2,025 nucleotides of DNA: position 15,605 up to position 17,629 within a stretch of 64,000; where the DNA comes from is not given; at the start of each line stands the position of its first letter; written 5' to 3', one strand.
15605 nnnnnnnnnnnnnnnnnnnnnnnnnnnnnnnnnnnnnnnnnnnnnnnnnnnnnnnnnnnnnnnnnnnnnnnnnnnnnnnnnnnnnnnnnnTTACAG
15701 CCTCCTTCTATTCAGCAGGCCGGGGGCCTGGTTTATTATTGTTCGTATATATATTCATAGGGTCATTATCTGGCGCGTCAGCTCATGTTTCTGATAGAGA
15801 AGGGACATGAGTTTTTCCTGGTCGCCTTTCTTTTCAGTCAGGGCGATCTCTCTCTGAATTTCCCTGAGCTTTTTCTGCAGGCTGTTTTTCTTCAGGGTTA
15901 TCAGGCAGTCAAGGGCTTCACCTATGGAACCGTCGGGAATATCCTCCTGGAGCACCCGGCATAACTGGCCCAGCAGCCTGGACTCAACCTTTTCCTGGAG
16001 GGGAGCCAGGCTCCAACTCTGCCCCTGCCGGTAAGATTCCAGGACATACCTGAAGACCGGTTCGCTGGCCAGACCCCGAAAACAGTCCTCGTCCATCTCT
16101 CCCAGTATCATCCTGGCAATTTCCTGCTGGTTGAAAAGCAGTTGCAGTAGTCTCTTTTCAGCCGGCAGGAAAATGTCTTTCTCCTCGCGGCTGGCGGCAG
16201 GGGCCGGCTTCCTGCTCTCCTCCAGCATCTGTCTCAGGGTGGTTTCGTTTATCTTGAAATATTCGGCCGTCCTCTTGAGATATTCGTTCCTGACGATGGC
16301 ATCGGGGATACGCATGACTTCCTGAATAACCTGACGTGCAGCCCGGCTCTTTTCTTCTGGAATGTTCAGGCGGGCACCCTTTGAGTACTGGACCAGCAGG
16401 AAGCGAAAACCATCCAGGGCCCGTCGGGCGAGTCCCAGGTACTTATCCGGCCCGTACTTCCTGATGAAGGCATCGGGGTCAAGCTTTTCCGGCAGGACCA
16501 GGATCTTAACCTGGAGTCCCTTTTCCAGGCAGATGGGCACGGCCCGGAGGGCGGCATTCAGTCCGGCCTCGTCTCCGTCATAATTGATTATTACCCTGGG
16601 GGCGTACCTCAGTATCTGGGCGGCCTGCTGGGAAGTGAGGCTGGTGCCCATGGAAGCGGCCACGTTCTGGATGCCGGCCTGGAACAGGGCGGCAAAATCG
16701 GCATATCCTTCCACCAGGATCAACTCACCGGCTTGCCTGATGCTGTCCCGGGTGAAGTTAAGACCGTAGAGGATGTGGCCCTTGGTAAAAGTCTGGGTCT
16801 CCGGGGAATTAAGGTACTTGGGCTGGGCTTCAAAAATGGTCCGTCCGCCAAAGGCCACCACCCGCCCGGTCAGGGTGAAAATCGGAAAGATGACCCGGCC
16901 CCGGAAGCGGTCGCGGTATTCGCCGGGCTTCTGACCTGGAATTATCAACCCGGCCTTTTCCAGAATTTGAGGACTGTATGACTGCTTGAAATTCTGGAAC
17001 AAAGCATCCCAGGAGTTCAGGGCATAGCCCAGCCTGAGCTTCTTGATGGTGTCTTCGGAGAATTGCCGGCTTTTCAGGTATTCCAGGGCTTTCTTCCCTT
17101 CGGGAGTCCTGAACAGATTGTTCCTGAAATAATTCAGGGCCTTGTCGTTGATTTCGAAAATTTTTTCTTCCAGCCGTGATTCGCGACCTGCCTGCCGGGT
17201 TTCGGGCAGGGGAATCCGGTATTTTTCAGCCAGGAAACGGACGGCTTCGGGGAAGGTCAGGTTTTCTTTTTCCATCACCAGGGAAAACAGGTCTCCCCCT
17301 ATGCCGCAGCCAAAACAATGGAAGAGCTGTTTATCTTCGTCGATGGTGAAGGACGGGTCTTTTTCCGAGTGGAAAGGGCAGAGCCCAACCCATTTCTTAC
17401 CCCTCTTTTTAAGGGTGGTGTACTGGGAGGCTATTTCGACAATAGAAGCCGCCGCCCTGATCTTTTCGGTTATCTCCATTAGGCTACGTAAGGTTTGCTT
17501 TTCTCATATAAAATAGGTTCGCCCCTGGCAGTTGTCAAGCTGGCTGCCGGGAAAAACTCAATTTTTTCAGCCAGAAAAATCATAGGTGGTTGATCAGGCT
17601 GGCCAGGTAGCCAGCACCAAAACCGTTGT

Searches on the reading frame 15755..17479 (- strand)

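Call 113: search_protein_families(library=pfam, proteins=[window:15755-17479:-], max_evalue=0.00001)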
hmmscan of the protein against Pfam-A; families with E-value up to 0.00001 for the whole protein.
window:15755-17479:- (574 aa): 7 families
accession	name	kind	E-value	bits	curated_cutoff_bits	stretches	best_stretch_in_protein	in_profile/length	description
PF08275.17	DNAG_N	-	4e-37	127.6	26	1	118-242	2-126/128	DNA primase catalytic core, N-terminal domain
PF01807.25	Zn_ribbon_DnaG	-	6.7e-31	106.4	24.9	1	3-93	5-95/98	CHC2 zinc finger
PF13155.12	Toprim_2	-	8.6e-20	71.4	22.1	1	254-339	1-88/88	Toprim-like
PF13662.12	Toprim_4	-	4.7e-17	62.4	25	1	252-327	2-84/85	Toprim domain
PF01751.28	Toprim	-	2.5e-12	47.3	23.1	1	252-326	1-93/96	Toprim domain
PF10410.14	DnaB_bind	-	3.2e-09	37.3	20.6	1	358-411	1-54/56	DnaB-helicase binding domain of primase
PF13362.12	Toprim_3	-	1.8e-07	32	27.2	1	253-345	2-95/95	Toprim domain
